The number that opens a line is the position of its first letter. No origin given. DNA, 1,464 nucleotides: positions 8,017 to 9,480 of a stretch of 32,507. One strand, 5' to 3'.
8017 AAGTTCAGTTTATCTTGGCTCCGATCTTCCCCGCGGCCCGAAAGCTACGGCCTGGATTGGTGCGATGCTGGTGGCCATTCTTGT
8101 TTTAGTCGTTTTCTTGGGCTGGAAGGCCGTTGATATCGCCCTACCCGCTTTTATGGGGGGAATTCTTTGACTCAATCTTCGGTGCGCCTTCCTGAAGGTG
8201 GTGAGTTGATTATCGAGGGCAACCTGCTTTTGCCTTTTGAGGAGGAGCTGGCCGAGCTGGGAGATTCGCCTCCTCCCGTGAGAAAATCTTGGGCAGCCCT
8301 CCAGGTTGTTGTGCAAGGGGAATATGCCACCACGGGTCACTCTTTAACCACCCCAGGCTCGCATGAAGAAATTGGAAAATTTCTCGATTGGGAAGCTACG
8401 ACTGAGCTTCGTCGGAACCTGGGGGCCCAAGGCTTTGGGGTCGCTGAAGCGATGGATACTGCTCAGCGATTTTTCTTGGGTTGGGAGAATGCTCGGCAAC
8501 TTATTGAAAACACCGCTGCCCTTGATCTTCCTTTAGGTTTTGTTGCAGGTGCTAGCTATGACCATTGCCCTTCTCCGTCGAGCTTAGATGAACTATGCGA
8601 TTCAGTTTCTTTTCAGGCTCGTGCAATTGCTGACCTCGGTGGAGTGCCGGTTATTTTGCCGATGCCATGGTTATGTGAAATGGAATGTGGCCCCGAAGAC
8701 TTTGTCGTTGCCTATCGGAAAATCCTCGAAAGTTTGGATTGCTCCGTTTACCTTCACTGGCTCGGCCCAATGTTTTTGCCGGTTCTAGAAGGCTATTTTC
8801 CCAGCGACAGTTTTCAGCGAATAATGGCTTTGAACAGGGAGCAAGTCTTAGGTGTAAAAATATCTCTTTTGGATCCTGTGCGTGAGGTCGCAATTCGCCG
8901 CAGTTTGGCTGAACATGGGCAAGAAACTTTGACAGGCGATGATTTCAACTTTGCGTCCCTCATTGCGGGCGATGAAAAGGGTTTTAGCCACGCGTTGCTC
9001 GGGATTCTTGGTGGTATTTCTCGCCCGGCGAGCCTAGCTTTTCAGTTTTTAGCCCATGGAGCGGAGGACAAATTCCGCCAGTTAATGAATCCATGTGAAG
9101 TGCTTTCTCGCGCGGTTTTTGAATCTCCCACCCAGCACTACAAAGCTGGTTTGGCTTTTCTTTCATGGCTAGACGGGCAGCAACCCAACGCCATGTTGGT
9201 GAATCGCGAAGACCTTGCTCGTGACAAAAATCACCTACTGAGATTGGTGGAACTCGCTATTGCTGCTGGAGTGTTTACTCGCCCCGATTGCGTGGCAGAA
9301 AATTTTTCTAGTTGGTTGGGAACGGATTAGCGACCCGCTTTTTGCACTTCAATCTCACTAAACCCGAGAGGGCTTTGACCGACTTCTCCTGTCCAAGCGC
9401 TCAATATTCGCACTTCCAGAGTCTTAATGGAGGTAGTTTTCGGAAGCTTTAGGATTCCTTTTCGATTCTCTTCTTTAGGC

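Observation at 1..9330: Seven translationally coupled genes form a non-canonical sialic-acid-like or amino-sugar operon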

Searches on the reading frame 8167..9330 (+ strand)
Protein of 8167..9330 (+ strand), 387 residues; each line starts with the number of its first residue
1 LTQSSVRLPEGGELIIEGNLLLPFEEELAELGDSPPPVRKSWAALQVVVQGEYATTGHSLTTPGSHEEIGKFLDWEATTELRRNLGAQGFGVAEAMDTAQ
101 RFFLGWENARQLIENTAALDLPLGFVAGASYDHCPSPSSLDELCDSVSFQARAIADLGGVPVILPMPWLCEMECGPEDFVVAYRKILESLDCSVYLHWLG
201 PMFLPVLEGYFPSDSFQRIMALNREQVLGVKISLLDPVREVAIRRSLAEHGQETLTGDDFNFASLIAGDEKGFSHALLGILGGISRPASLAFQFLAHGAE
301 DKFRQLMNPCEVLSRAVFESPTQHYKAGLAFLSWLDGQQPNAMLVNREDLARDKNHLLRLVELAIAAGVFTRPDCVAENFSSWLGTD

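Call 5: search_protein_families(library=pfam, proteins=[window:8167-9330:+], max_evalue=0.01)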
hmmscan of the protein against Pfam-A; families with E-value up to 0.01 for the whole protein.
window:8167-9330:+ (387 aa): 1 family
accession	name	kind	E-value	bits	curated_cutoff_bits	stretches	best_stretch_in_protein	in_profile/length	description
PF06187.17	DUF993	-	2.1e-83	280.8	24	1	69-384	51-377/382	Protein of unknown function (DUF993)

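Call 6: search_protein_families(library=ncbifam, proteins=[window:8167-9330:+], max_evalue=0.01)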
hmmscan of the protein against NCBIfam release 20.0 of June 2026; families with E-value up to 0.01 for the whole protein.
window:8167-9330:+ (387 aa): 0 families

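Call 8: search_solved_structures(query=window:8167-9330:+, max_evalue=1, show_alignments=1)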
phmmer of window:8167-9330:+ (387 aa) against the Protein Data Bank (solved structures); distinct sequences matched with E-value up to 1: 1.
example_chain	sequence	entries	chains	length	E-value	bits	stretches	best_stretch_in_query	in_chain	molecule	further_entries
4dnh_A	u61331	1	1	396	1.4e-59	205.1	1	69-376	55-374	Uncharacterized protein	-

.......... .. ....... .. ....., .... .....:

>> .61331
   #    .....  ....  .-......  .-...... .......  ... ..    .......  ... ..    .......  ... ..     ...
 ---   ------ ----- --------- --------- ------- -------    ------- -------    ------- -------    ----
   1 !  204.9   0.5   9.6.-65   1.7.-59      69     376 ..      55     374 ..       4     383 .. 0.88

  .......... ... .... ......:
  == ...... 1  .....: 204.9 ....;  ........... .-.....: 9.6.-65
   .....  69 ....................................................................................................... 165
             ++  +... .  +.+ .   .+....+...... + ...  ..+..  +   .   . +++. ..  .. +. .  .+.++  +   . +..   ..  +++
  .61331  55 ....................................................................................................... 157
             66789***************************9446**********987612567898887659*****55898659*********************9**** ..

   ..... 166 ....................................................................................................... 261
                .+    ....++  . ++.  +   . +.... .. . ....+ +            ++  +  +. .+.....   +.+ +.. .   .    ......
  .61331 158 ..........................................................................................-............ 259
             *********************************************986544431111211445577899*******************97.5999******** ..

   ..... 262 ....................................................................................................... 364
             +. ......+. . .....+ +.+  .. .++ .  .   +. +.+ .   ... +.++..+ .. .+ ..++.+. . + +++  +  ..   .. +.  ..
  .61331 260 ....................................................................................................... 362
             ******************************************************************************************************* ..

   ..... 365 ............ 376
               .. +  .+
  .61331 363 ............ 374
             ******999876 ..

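Call 25: find_homologous_proteins(query=window:8167-9330:+)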
Query window:8167-9330:+ (387 aa): 8000 proteins with E <= 0.001 among 8000 candidates; the best 120 are listed.
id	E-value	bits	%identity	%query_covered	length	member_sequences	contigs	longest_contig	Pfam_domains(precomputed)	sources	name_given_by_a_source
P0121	3.5e-261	884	100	100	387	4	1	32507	PF06187.18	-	-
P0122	1.0e-186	639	72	99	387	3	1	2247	PF06187.18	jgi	-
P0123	8.1e-185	632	71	99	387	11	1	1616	PF06187.18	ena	-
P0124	4.0e-129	449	50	99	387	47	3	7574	PF06187.18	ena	-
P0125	1.3e-127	444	58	91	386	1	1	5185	PF06187.18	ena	-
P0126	5.7e-126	439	49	99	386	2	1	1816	PF06187.18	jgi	-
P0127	1.8e-122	427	48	100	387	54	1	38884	PF06187.18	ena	-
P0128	2.8e-122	426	48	99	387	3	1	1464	PF06187.18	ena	-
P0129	3.1e-121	423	52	97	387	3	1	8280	PF06187.18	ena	-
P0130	1.4e-117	411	53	96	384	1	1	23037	PF06187.18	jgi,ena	-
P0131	1.9e-116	407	52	96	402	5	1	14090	PF06187.18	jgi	jgi:dihydrodipicolinate synthase/N-acetylneuraminate lyase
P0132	2.8e-114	400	57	86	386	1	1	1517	PF06187.18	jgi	jgi:hypothetical protein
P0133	5.0e-110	386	55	87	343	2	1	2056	PF06187.18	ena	-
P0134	8.3e-109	382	47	99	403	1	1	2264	PF06187.18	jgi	jgi:hypothetical protein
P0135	1.8e-107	378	51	88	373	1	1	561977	PF06187.18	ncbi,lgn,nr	ncbi:MAG: dihydrodipicolinate synthase family protein [bacterium]|nr:dihydrodipicolinate synthase fa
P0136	3.0e-107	377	49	97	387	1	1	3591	PF06187.18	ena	-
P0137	4.1e-107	377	49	94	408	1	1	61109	PF06187.18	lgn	-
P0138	5.3e-107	376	49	96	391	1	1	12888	PF06187.18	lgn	-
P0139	1.1e-106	375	50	86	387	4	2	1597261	PF06187.18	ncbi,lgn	-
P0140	2.7e-106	374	48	98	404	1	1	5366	PF06187.18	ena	-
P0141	3.0e-106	374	51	87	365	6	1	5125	PF06187.18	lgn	-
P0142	4.0e-106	373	47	97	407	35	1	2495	PF06187.18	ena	-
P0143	1.5e-105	371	52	87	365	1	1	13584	PF06187.18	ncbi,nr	ncbi:MAG: DUF993 family protein [Planctomycetes bacterium]|nr:DUF993 family protein [Planctomycetota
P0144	2.5e-105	371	48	91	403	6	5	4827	PF06187.18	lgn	-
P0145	4.7e-105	370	53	91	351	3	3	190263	PF06187.18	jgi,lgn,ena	jgi:hypothetical protein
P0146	4.9e-105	370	48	100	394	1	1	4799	PF06187.18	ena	-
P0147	6.5e-105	369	51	87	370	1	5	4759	PF06187.18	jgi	jgi:hypothetical protein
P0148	1.4e-104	368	48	96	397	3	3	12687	PF06187.18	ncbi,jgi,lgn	ncbi:MAG: hypothetical protein ACI9X4_001629 [Glaciecola sp.]|jgi:hypothetical protein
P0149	2.1e-104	368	51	86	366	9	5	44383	PF06187.18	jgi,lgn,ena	jgi:hypothetical protein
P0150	2.7e-104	367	50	83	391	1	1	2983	PF06187.18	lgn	-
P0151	3.2e-104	367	51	90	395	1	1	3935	PF06187.18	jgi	-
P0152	3.5e-104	367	49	89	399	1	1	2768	PF06187.18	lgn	-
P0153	5.9e-104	366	49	96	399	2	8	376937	PF06187.18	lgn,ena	-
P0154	1.3e-103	365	51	86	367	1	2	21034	PF06187.18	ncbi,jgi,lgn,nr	ncbi:MAG: dihydrodipicolinate synthase family protein [Planctomycetes bacterium]|nr:dihydrodipicolin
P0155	1.6e-103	365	48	89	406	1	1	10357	PF06187.18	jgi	jgi:uncharacterized protein DUF993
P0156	2.1e-103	364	48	90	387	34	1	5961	PF06187.18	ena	-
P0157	2.4e-103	364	47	90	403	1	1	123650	PF06187.18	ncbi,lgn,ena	-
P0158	2.4e-103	364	51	86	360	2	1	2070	PF06187.18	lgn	-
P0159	4.9e-103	363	50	85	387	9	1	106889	PF06187.18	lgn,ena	-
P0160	8.0e-103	362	47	93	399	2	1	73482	PF06187.18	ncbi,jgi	ncbi:MAG: hypothetical protein ACI97A_000302 [Planctomycetota bacterium]|jgi:hypothetical protein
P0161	1.5e-102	362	46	97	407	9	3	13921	PF06187.18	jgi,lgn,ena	-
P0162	1.5e-102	361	51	86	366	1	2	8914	PF06187.18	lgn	-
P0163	1.7e-102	361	51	87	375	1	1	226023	PF06187.18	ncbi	ncbi:MAG: DUF993 family protein [Planctomycetota bacterium]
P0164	2.3e-102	361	46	97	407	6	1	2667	PF06187.18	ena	-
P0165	3.4e-102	360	49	91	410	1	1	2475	PF06187.18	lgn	-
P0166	4.2e-102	360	49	89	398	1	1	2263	PF06187.18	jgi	-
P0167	1.0e-101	359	50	87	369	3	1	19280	PF06187.18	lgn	-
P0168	1.2e-101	359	48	96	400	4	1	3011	PF06187.18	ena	-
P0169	2.8e-101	357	49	91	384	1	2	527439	PF06187.18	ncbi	ncbi:MAG: DUF993 family protein [Planctomycetota bacterium]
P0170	2.9e-101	357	47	92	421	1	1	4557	PF06187.18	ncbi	-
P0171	3.5e-101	357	50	86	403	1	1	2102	PF06187.18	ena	-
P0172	4.1e-101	357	52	88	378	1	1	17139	PF06187.18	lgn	-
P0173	4.9e-101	357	48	90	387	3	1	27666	PF06187.18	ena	-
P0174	5.0e-101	356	51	87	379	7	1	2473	PF06187.18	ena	-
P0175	5.9e-101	356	50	86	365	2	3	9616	PF06187.18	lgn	-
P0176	8.8e-101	356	52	91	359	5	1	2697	PF06187.18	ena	-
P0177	2.1e-100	354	50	91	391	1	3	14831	PF06187.18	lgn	-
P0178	2.7e-100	354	51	86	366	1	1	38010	PF06187.18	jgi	jgi:hypothetical protein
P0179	2.8e-100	354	49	92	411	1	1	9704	PF06187.18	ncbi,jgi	ncbi:MAG: hypothetical protein ACI9F9_000905 [Candidatus Paceibacteria bacterium]|jgi:hypothetical p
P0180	3.1e-100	354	48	94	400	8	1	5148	PF06187.18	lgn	-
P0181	4.2e-100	353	52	90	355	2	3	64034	PF06187.18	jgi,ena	-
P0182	7.0e-100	353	48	91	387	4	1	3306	PF06187.18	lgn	-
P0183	8.6e-100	352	49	95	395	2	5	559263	PF06187.18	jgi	-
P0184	9.9e-100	352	51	86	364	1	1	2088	PF06187.18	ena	-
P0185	1.1e-99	352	50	90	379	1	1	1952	PF06187.18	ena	-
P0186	1.4e-99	352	51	87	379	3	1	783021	PF06187.18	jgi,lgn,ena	-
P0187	1.4e-99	352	49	91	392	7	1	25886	PF06187.18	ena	-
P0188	1.6e-99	352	51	87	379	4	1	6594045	PF06187.18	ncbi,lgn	ncbi:MAG: DUF993 family protein [Planctomycetota bacterium]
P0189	1.6e-99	351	51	86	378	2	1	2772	PF06187.18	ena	-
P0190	1.8e-99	351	48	91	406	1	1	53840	PF06187.18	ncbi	-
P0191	1.9e-99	351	51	90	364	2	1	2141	PF06187.18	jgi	-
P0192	2.1e-99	351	47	96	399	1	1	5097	PF06187.18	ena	-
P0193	3.6e-99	350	49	91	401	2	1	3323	PF06187.18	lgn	-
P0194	6.2e-99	350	47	91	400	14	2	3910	PF06187.18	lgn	-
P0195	9.5e-99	349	50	90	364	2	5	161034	PF06187.18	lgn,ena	-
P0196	1.2e-98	349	46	97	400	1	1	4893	PF06187.18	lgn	-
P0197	1.7e-98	348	51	93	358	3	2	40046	PF06187.18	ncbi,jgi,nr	ncbi:MAG: DUF993 family protein [Planctomycetes bacterium]|nr:DUF993 family protein [Planctomycetota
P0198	1.9e-98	348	48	90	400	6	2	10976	PF06187.18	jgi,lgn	jgi:hypothetical protein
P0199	2.0e-98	348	49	91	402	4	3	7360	PF06187.18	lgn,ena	-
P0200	3.2e-98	347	51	87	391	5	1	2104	PF06187.18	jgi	jgi:hypothetical protein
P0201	3.8e-98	347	49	94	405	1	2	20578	PF06187.18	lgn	-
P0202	4.0e-98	347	49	91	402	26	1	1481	PF06187.18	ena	-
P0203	5.0e-98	347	52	87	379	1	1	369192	PF06187.18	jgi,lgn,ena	-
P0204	5.4e-98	347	50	85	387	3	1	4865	PF06187.18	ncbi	-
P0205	5.9e-98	346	50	90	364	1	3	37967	PF06187.18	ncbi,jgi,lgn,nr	ncbi:MAG: DUF993 family protein [Planctomycetota bacterium]|jgi:hypothetical protein|nr:DUF993 famil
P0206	7.4e-98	346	46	99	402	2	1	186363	PF06187.18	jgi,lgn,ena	-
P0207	1.3e-97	345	51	87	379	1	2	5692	PF06187.18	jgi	-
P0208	1.3e-97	345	48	87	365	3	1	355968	PF06187.18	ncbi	-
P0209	1.3e-97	345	46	97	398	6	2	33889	PF06187.18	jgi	jgi:hypothetical protein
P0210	1.5e-97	345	52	93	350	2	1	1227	PF06187.18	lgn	-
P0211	1.7e-97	345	51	85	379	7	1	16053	PF06187.18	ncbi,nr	ncbi:MAG: DUF993 family protein [Planctomycetota bacterium]|nr:DUF993 family protein [Planctomycetot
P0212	1.8e-97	345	50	92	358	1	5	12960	PF06187.18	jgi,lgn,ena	jgi:hypothetical protein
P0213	1.9e-97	345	49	91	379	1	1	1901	PF06187.18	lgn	-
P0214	2.0e-97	345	47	93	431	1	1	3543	PF06187.18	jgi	jgi:hypothetical protein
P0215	2.9e-97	344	49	92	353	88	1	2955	PF06187.18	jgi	jgi:hypothetical protein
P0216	4.4e-97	344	46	97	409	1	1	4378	PF06187.18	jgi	jgi:hypothetical protein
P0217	6.5e-97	343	51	87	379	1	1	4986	PF06187.18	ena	-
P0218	9.2e-97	342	50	87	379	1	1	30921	PF06187.18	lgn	-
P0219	1.1e-96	342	50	90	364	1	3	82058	PF06187.18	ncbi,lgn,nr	ncbi:MAG: dihydrodipicolinate synthase family protein [Planctomycetes bacterium]|nr:dihydrodipicolin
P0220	1.2e-96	342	51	86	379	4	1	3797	PF06187.18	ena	-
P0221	1.3e-96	342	53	86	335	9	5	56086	PF06187.18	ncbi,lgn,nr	ncbi:MAG: DUF993 family protein [Planctomycetota bacterium]|nr:DUF993 family protein [Planctomycetot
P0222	1.9e-96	341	51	84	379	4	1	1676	PF06187.18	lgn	-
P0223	2.2e-96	341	50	87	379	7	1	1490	PF06187.18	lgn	-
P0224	2.3e-96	341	51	85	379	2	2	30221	PF06187.18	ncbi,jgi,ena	jgi:hypothetical protein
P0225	5.8e-96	340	49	84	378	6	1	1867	PF06187.18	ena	-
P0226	7.0e-96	340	50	86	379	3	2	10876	PF06187.18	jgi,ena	-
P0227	7.4e-96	339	48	93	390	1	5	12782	PF06187.18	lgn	-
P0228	7.6e-96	339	47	90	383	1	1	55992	PF06187.18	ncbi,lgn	-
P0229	7.9e-96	339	49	87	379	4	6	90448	PF06187.18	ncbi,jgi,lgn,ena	jgi:hypothetical protein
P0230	1.1e-95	339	51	87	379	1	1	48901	PF06187.18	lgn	-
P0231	1.2e-95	339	49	88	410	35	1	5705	PF06187.18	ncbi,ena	-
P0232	1.2e-95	339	50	89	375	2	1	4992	PF06187.18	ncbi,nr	ncbi:MAG: DUF993 family protein, partial [Planctomycetes bacterium]|nr:DUF993 family protein [Planct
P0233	2.0e-95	338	47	88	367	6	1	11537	PF06187.18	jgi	-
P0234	2.5e-95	338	50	87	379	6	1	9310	PF06187.18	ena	-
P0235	3.3e-95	337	46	90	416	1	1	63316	PF06187.18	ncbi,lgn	-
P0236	3.9e-95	337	50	89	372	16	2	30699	PF06187.18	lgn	-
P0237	7.1e-95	336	49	84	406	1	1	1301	PF06187.18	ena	-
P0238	7.7e-95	336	48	89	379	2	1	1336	PF06187.18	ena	-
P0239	8.1e-95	336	50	90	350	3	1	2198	PF06187.18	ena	-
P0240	8.1e-95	336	49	88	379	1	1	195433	PF06187.18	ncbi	ncbi:MAG: DUF993 family protein [Planctomycetota bacterium]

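Call 28: search_solved_structures(query=A2, max_evalue=10, show_alignments=3)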
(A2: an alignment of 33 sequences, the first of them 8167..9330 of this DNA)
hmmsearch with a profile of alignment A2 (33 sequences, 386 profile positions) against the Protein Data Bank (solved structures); distinct sequences matched with E-value up to 10: 3.
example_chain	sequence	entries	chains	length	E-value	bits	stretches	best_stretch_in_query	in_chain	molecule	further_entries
4dnh_A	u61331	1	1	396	1.1e-87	297.2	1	18-384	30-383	Uncharacterized protein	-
9vv9_A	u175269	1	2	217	1.5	10.4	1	303-372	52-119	C2 and GRAM domain-containing protein At5g50170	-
6tfl_A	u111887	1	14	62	1.6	10.3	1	213-260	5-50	RNA-binding protein Lsm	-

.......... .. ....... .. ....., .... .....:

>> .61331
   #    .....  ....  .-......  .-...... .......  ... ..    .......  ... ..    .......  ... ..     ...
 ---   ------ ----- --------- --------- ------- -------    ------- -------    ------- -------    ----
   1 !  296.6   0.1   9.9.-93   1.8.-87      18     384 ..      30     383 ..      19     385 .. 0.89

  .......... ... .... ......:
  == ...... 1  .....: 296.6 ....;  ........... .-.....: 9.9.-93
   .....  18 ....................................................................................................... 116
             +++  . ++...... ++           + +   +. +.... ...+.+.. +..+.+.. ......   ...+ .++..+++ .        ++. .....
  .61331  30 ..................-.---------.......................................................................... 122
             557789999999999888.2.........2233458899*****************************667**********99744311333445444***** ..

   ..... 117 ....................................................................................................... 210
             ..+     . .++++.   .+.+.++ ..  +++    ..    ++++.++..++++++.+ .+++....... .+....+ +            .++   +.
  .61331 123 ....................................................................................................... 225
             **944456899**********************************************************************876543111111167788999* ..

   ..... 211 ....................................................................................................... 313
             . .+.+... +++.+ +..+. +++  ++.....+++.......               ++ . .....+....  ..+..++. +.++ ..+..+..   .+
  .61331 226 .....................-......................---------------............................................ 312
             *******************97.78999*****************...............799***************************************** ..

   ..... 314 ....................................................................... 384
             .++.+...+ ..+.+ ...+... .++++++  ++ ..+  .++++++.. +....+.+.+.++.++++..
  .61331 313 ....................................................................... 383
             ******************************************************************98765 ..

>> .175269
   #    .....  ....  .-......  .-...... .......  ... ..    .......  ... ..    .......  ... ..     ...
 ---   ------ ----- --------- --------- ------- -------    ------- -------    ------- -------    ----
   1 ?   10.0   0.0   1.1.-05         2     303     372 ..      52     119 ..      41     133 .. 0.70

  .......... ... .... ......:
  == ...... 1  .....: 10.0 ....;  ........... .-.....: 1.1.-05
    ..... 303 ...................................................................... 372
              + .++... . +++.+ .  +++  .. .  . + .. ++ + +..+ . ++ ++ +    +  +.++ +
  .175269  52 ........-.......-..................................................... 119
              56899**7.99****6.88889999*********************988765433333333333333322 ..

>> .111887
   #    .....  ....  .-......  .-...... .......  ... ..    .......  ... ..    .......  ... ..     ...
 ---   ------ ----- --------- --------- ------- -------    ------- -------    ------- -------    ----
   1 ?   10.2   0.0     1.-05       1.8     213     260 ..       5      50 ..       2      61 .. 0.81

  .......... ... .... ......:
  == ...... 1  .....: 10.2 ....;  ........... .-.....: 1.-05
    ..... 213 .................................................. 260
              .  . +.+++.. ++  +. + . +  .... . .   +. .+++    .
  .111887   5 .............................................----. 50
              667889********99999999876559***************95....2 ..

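Call 37: predict_structure(alignment_id=A2)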
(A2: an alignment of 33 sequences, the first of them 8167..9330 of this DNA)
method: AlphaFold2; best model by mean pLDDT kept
length: 387 residues; sequences in the alignment: 33
mean_pLDDT: 95.6   pTM: 0.93
mean pLDDT of the five models: 95.6, 95.4, 95.2, 95.0, 94.8
residues with pLDDT >= 90: 359; 70-90: 24; 50-70: 4; < 50: 0
segments of 3 or more residues with pLDDT < 50: none
pLDDT, mean of each block of 10 residues (from residue 1): 92 96 98 93 96 97 96 98 97 83 92 98 96 93 98 98 96 97 99 96 91 97 98 94 96 91 95 95 97 97 98 95 93 98 97 97 98 97 92
secondary structure, 60 per line:
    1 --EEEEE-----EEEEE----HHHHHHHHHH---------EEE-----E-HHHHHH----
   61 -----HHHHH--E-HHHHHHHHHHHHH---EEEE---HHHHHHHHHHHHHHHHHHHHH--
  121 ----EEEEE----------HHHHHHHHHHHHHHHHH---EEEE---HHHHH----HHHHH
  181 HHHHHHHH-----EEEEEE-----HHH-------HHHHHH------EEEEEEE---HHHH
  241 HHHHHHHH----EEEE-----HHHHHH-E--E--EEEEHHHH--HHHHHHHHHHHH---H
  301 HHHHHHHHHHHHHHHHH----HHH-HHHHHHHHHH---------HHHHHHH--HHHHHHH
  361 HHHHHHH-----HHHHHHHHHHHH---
elements in order: E3-7 E13-17 H22-31 E41-43 H51-56 H66-70 H75-87 E91-94 H98-118 E125-129 H140-156 E160-163 H167-171 H176-188 E194-199 H215-220 E227-233 H237-248 E253-256 H262-267 E275-278 H279-282 H285-296 H300-317 H326-335 H345-351 H354-367 H373-384
